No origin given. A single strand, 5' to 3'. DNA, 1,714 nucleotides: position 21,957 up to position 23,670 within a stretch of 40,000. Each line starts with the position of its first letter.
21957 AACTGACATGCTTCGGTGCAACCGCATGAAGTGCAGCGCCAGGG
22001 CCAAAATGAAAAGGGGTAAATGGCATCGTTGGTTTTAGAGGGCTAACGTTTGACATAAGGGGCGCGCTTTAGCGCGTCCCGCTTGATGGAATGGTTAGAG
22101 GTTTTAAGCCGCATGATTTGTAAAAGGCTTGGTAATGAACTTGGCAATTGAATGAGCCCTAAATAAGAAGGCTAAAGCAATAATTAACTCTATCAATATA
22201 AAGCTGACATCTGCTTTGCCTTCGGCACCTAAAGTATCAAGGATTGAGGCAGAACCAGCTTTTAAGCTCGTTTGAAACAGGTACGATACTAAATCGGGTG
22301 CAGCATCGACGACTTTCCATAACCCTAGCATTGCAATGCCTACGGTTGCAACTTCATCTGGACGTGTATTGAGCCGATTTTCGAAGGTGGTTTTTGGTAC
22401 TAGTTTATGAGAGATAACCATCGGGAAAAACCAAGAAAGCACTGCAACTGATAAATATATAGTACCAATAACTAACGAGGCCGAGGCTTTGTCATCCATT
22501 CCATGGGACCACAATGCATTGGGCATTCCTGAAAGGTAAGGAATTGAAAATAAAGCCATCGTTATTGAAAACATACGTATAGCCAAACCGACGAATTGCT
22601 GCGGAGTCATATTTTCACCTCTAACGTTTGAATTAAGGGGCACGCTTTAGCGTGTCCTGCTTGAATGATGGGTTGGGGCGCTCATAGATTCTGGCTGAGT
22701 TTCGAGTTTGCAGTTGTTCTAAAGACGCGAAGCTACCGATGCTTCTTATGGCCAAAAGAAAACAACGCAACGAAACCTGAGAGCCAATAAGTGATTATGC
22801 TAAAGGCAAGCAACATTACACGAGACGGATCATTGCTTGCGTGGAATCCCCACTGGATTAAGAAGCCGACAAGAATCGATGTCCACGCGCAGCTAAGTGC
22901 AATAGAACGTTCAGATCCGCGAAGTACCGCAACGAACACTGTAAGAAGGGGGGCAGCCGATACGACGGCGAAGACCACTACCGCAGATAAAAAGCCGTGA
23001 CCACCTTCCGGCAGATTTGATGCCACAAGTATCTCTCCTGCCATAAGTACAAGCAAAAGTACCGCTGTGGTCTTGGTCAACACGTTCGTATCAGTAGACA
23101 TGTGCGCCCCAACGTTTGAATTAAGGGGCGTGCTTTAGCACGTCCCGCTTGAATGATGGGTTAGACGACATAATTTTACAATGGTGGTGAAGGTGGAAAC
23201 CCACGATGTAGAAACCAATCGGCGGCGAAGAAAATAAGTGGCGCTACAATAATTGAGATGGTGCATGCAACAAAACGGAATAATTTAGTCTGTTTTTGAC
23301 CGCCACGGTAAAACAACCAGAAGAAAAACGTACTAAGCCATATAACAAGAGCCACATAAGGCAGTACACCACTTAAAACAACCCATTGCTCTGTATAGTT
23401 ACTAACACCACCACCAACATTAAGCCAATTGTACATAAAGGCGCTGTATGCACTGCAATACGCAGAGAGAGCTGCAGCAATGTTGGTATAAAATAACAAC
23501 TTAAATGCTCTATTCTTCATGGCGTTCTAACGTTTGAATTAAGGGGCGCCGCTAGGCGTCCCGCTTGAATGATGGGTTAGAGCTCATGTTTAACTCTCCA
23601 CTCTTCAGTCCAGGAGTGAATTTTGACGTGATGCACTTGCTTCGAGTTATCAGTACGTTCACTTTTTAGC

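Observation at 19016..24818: Cassette cargo is entirely unrecognisable and dominated by tiny membrane proteins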

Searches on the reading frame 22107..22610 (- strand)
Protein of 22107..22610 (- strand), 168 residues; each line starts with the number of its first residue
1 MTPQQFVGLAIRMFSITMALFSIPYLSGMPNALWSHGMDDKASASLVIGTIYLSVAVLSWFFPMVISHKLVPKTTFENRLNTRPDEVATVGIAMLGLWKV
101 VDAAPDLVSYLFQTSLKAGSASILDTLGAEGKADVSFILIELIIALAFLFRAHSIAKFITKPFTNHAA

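Call 4: search_protein_families(library=pfam, max_evalue=1, proteins=[window:22107-22610:-])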
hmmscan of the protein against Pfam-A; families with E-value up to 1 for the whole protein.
window:22107-22610:- (168 aa): 0 families

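Call 6: search_protein_families(library=padloc, max_evalue=1, proteins=[window:22107-22610:-])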
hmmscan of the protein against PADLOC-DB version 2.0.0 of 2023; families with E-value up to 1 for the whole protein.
window:22107-22610:- (168 aa): 0 families

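Call 8: search_protein_families(library=ncbifam, max_evalue=1, proteins=[window:22107-22610:-])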
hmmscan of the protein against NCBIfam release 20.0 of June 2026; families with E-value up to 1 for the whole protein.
window:22107-22610:- (168 aa): 0 families

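Call 21: search_protein_families(library=phrogs, max_evalue=0.1, proteins=[window:22107-22610:-])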
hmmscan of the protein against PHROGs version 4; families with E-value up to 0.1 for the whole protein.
window:22107-22610:- (168 aa): 0 families

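Call 57: search_solved_structures(query=A1, max_evalue=10)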
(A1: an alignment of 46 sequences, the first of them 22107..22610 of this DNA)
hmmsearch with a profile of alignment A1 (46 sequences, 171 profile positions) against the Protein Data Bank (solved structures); distinct sequences matched with E-value up to 10: 1.
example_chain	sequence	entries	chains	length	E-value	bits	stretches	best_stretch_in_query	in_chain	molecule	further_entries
2eo4_A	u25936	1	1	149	2.3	11.3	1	56-91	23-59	150aa long hypothetical histidine triad nucleotide-binding protein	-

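Call 75: search_protein_families(library=pfam, max_evalue=1, proteins=[P0003, P0004])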
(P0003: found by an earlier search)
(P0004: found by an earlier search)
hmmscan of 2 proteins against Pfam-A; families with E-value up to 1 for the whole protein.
P0003 (137 aa): 2 families
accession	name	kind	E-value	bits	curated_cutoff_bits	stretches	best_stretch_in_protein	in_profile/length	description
PF24838.2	8xMP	-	1e-05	25.8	30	1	4-93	2-94/136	Octameric membrane protein family (8xMP)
PF08976.17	EF-hand_11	-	0.045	15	21.7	1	3-33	55-85/105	EF-hand domain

P0004 (137 aa): 4 families
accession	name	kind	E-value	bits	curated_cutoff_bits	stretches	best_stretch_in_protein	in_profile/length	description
PF24838.2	8xMP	-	1.5e-05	25.3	30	1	4-98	2-97/136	Octameric membrane protein family (8xMP)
PF02109.21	DAD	-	0.037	14.8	27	1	6-75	5-74/109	DAD family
PF08976.17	EF-hand_11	-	0.18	13.1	21.7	1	3-33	55-85/105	EF-hand domain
PF07850.20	Renin_r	-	0.35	11.4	27.8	0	109-131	31-55/79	Renin receptor-like transmembrane spanning segment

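Call 76: predict_structure(alignment_id=A1)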
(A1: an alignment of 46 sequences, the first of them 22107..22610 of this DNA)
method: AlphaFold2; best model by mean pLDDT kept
length: 168 residues; sequences in the alignment: 46
mean_pLDDT: 93.9   pTM: 0.83
mean pLDDT of the five models: 93.9, 92.4, 91.6, 91.0, 90.1
residues with pLDDT >= 90: 147; 70-90: 15; 50-70: 6; < 50: 0
segments of 3 or more residues with pLDDT < 50: none
pLDDT, mean of each block of 10 residues (from residue 1): 93 98 98 98 98 98 96 73 89 97 96 95 94 97 98 96 81
secondary structure, 60 per line:
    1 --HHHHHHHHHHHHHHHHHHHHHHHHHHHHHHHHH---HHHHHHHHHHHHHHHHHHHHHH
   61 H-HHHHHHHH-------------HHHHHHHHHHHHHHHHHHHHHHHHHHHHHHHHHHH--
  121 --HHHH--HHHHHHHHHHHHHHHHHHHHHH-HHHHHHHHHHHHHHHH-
elements in order: H3-35 H39-61 H63-70 H84-118 H123-126 H129-150 H152-167

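Call 78: fold_search(model_id=the predicted structure, library=pdb)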
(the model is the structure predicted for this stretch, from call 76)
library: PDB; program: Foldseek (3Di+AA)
matches with E <= 10: 323; with E <= 0.001: 0
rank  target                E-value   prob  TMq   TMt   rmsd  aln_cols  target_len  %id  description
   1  8px9_A                5.6e-01  0.30  0.27  0.10  23.0       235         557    9  Structure of the antibacterial peptide ABC transporter McjD, solved at wavelength 2.75 A (released 2023-10-25)
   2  7x9x_B                5.9e-01  0.77  0.34  0.39  19.5       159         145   14  Thermotoga Maritima ferritin variant-Tm-E(G40E) with Zn (released 2023-02-15)
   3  8t4j_A                9.4e-01  0.21  0.29  0.10  27.1       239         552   14  Transporter associated with antigen processing (TAP) bound to the 14-mer peptide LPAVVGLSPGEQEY (released 2024-06-19)
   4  4q25_B                1.1e+00  0.12  0.19  0.16  19.8       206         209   11  Crystal structure of PhoU from Pseudomonas aeruginosa (released 2015-02-18)
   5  2kvp_MODEL_1_A        1.1e+00  0.69  0.36  0.37   9.0       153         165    8  Solution Structure of the R10 Domain of Talin (released 2010-05-05)
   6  7sel_A                1.1e+00  0.14  0.23  0.10  25.9       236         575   10  E. coli MsbA in complex with LPS and inhibitor G7090 (compound 3) (released 2022-03-09)
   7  6ls0_A                1.2e+00  0.57  0.35  0.36  22.2       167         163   12  rod-shaped crystal of TmFtn mutant-T4FY stimulited by PLL15 (released 2021-01-20)
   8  7dy8_A                1.2e+00  0.60  0.36  0.37  20.6       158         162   14  Thermotoga maritima ferritin mutant-FLAL (released 2021-09-01)
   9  1vlg_A                1.2e+00  0.57  0.35  0.36  20.4       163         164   13  Crystal structure of Ferritin (TM1128) from Thermotoga maritima at 2.00 A resolution (released 2004-08-17)
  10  9fv1_A                1.2e+00  0.09  0.18  0.08  25.2       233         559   10  MsbA in MSP1D1 (EPL:PC) Nanodisc inward-facing narrow open (released 2025-03-19)
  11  6bpl_A                1.3e+00  0.11  0.21  0.10  25.0       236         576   10  E. coli MsbA in complex with LPS and inhibitor G907 (released 2018-05-02)
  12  7xa2                  1.4e+00  0.60  0.35  0.41  20.3       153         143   12  Thermotoga maritima ferritin variant-Tm-E(S111H) (released 2023-02-15)
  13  7dyb_A                1.4e+00  0.57  0.36  0.37  21.1       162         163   15  Thermotoga maritima ferritin mutant-FLAL-L (released 2021-09-01)
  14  6f6h_A                1.4e+00  0.14  0.25  0.16  19.0       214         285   10  R2-like ligand-binding oxidase V72L mutant with aerobically reconstituted Mn/Fe cofactor (released 2018-07-04)
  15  6s1a_A                1.4e+00  0.35  0.30  0.35   9.3       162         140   10  Ligand binding domain of the P. putida receptor PcaY_PP (released 2020-10-21)
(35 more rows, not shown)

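Call 82: find_related_loci(query=A1, collection=viral_contigs, flank=5000)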
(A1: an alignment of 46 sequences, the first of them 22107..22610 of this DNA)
Query A1 (168 aa) in viral_contigs; peptide patterns used: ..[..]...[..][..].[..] (x = any residue, [..] = any of these).
125 stretches matched a pattern, but none encodes a relative of the query by tblastn (E <= 1e-3).

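Call 88: find_homologous_proteins(query=A1, max_evalue=0.00001)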
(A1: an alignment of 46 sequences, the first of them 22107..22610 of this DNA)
Query A1 (46 sequences) (168 aa, profile of the alignment): 170 proteins with E <= 0.00001 among 8000 candidates; the best 120 are listed.
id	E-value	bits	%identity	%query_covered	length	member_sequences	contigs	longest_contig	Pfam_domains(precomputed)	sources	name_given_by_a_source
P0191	2.0e-62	228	43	96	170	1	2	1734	-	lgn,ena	-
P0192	3.9e-62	227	42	96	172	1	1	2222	-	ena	-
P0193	9.2e-62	226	44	99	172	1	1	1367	-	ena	-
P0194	1.1e-61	226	42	98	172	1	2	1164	-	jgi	jgi:hypothetical protein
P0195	5.5e-61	223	38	99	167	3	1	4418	-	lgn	-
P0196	5.8e-61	223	44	96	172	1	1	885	-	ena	-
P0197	8.4e-61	223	41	96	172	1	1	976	-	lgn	-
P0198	8.5e-61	223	39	96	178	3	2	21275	-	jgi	jgi:ABC-type multidrug transport system fused ATPase/permease subunit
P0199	9.8e-61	223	40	89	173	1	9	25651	-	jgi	jgi:hypothetical protein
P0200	1.0e-60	222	44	99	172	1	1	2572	-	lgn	-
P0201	1.8e-60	222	38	95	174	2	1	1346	-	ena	-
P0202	2.4e-60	221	38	93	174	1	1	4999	-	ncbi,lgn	-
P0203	2.8e-60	221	38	96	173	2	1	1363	-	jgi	jgi:hypothetical protein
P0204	4.0e-60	221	35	95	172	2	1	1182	-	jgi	jgi:hypothetical protein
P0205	4.5e-60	220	44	96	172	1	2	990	-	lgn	-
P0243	1.5e-56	209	83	99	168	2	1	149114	-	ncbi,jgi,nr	ncbi:MAG: hypothetical protein Q7U15_06150 [Methylotenera sp.]|jgi:hypothetical protein|nr:hypotheti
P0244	2.4e-56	208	40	96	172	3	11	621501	-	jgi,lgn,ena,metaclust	metaclust:\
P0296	1.0e-50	190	37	94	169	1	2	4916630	-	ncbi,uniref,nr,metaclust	ncbi:hypothetical protein GCM10027034_14200 [Ramlibacter solisilvae]|uniref:hypothetical protein n=1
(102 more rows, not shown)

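Call 89: find_encoding_contigs(protein=P0243, flank=6000, max_places=2)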
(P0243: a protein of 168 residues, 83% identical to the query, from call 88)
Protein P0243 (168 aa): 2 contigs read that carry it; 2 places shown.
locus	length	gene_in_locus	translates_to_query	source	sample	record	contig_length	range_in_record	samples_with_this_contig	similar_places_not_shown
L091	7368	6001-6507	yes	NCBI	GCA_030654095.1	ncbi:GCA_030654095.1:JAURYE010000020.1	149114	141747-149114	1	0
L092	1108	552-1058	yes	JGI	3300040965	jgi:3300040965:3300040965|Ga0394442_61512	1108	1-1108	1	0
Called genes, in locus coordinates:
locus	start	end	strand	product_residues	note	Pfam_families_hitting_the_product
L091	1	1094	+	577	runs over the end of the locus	-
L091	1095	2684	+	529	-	PF06074:Portal_Mu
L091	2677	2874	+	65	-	-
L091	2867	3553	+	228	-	PF10979:DUF2786, PF23771:DUF7168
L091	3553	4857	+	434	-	PF04233:Phage_Mu_F, PF18810:PBECR2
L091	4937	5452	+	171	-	PF05069:Phage_tail_S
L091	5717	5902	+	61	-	-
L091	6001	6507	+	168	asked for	-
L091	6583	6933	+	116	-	PF21746:DUF6869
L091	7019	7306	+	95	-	-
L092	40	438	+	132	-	-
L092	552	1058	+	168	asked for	-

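Call 90: find_encoding_contigs(protein=P0296, flank=6000, max_places=2)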
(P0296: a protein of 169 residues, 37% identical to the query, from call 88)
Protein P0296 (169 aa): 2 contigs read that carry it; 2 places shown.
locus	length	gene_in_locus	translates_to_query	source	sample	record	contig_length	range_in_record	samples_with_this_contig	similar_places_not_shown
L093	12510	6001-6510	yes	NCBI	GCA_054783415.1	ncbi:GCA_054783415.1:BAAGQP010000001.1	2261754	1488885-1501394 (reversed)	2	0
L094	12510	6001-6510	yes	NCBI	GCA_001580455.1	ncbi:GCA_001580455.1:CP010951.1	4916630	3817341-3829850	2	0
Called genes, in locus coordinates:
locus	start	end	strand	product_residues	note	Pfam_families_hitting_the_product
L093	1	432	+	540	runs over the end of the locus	PF00270:DEAD, PF00271:Helicase_C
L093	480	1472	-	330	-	PF13495:Phage_int_SAM_4, PF00589:Phage_integrase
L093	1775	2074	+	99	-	-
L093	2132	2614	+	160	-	-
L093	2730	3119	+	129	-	PF13428:TPR_14 (faint), PF13174:TPR_6 (faint), PF13432:TPR_16 (weak), PF14559:TPR_19 (weak)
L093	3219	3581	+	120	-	-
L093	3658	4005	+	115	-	-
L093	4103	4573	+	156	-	-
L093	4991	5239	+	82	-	-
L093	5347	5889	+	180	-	PF13302:Acetyltransf_3, PF00583:Acetyltransf_1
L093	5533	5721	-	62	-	-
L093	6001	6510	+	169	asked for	-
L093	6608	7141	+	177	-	PF13527:Acetyltransf_9 (weak), PF00583:Acetyltransf_1, PF21926:FeeM (faint), PF13673:Acetyltransf_10 (weak), PF13508:Acetyltransf_7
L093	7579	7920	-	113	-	-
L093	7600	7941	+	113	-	-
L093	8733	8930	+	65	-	-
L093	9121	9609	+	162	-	PF04828:GFA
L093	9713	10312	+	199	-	PF00583:Acetyltransf_1, PF13673:Acetyltransf_10 (weak), PF13508:Acetyltransf_7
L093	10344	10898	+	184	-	PF01872:RibD_C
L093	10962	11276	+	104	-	-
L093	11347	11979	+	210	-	PF06080:DUF938, PF13649:Methyltransf_25 (faint)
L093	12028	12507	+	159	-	PF00903:Glyoxalase, PF13669:Glyoxalase_4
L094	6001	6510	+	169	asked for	-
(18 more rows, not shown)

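Call 91: find_encoding_contigs(protein=P0244, flank=6000, max_places=3)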
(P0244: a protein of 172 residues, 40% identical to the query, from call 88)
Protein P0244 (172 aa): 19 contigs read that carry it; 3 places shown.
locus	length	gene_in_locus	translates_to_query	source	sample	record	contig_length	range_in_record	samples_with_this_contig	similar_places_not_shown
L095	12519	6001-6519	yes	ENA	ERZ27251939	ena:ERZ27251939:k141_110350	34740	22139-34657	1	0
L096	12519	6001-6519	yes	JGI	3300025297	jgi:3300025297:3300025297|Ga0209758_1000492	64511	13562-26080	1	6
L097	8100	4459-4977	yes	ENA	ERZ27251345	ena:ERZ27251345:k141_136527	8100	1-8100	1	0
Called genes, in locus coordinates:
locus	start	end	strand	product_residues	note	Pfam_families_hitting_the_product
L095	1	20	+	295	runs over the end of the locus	PF00753:Lactamase_B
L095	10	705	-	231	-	-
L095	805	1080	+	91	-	PF09932:DUF2164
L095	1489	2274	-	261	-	PF05988:DUF899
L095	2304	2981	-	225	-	PF08450:SGL (faint), PF13360:PQQ_2 (faint), PF21959:DUF6923 (faint), PF05096:Glu_cyclase_2 (faint)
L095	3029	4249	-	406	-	-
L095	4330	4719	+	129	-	PF01042:Ribonuc_L-PSP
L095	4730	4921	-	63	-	-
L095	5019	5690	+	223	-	PF05721:PhyH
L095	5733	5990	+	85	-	-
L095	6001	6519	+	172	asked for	-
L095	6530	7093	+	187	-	PF08719:NADAR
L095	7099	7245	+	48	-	-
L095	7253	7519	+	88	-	-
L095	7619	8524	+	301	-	PF00291:PALP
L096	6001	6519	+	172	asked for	-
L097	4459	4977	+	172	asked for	-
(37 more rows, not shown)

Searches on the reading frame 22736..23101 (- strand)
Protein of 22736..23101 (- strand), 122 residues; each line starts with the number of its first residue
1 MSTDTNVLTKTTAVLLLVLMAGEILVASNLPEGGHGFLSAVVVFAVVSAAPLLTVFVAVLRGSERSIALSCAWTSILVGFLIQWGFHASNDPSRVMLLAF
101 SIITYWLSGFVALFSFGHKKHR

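Call 4: search_protein_families(library=pfam, max_evalue=1, proteins=[window:22736-23101:-])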
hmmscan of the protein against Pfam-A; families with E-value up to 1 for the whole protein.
window:22736-23101:- (122 aa): 4 families
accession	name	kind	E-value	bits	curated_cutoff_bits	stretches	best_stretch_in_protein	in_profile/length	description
PF09842.14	DUF2069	-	0.015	15.8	23.3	1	12-112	5-95/104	Predicted membrane protein (DUF2069)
PF25592.1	DUF7937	-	0.25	10.6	31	1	12-112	148-248/402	Domain of unknown function (DUF7937)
PF09843.14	DUF2070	-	0.8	8.4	30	1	11-108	77-167/561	Predicted membrane protein (DUF2070)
PF07695.17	7TMR-DISM_7TM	-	0.81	10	29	0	17-103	103-192/205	7TM diverse intracellular signalling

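Call 6: search_protein_families(library=padloc, max_evalue=1, proteins=[window:22736-23101:-])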
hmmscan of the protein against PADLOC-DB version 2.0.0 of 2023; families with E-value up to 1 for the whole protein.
window:22736-23101:- (122 aa): 0 families

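Call 8: search_protein_families(library=ncbifam, max_evalue=1, proteins=[window:22736-23101:-])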
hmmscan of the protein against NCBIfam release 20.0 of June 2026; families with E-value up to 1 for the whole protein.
window:22736-23101:- (122 aa): 0 families

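Call 21: search_protein_families(library=phrogs, max_evalue=0.1, proteins=[window:22736-23101:-])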
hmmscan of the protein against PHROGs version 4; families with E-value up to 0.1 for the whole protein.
window:22736-23101:- (122 aa): 0 families

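Call 75: search_protein_families(library=pfam, max_evalue=1, proteins=[P0003, P0004])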
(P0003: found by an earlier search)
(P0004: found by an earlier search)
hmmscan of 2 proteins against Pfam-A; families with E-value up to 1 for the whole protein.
P0003 (137 aa): 2 families
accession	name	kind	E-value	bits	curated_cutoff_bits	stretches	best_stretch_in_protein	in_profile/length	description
PF24838.2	8xMP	-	1e-05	25.8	30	1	4-93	2-94/136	Octameric membrane protein family (8xMP)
PF08976.17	EF-hand_11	-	0.045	15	21.7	1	3-33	55-85/105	EF-hand domain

P0004 (137 aa): 4 families
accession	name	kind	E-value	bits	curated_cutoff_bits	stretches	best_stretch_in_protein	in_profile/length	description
PF24838.2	8xMP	-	1.5e-05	25.3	30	1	4-98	2-97/136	Octameric membrane protein family (8xMP)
PF02109.21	DAD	-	0.037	14.8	27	1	6-75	5-74/109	DAD family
PF08976.17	EF-hand_11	-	0.18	13.1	21.7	1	3-33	55-85/105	EF-hand domain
PF07850.20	Renin_r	-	0.35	11.4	27.8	0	109-131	31-55/79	Renin receptor-like transmembrane spanning segment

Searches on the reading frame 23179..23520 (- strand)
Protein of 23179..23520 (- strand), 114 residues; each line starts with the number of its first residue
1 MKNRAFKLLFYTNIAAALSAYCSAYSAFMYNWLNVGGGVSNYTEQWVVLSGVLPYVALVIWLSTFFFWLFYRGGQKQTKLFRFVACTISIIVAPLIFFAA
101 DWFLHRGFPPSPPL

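Call 4: search_protein_families(library=pfam, max_evalue=1, proteins=[window:23179-23520:-])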
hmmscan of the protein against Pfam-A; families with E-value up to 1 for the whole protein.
window:23179-23520:- (114 aa): 3 families
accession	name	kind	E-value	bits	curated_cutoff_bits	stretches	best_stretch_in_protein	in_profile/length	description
PF23143.1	2TM_P5A-ATPase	-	0.021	15.3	27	1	22-65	13-55/70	P5A-ATPase, transmembrane helical hairpin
PF00122.25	E1-E2_ATPase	-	0.049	13.6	28.1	1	48-92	117-160/181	E1-E2 ATPase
PF07596.16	SBP_bac_10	-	0.35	11.3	23.3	1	13-56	18-60/268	Protein of unknown function (DUF1559)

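Call 6: search_protein_families(library=padloc, max_evalue=1, proteins=[window:23179-23520:-])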
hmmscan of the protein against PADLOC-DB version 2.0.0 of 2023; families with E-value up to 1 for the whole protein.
window:23179-23520:- (114 aa): 1 family
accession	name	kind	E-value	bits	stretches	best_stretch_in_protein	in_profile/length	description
PDLC00755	Effector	-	0.069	10.3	1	4-35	141-172/311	Phospholipase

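Call 8: search_protein_families(library=ncbifam, max_evalue=1, proteins=[window:23179-23520:-])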
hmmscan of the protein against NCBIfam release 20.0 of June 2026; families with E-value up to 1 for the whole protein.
window:23179-23520:- (114 aa): 0 families

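Call 21: search_protein_families(library=phrogs, max_evalue=0.1, proteins=[window:23179-23520:-])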
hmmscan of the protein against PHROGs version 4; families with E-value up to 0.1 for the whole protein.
window:23179-23520:- (114 aa): 0 families

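Call 54: search_protein_families(library=pfam, alignment_id=A4, max_evalue=0.001)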
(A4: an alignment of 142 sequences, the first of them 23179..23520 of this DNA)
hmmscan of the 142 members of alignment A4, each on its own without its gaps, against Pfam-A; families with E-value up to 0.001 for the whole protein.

A. member 1, window:23179-23520:- (114 aa): 0 families

B. families by the number of members that match (of 142 scanned): 0 families

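Call 75: search_protein_families(library=pfam, max_evalue=1, proteins=[P0003, P0004])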
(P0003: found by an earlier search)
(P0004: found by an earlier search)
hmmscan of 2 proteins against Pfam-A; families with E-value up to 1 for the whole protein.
P0003 (137 aa): 2 families
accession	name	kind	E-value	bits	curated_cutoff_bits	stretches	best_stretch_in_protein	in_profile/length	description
PF24838.2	8xMP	-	1e-05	25.8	30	1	4-93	2-94/136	Octameric membrane protein family (8xMP)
PF08976.17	EF-hand_11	-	0.045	15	21.7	1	3-33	55-85/105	EF-hand domain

P0004 (137 aa): 4 families
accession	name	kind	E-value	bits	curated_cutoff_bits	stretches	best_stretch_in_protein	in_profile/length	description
PF24838.2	8xMP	-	1.5e-05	25.3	30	1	4-98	2-97/136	Octameric membrane protein family (8xMP)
PF02109.21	DAD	-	0.037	14.8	27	1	6-75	5-74/109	DAD family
PF08976.17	EF-hand_11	-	0.18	13.1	21.7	1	3-33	55-85/105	EF-hand domain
PF07850.20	Renin_r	-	0.35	11.4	27.8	0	109-131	31-55/79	Renin receptor-like transmembrane spanning segment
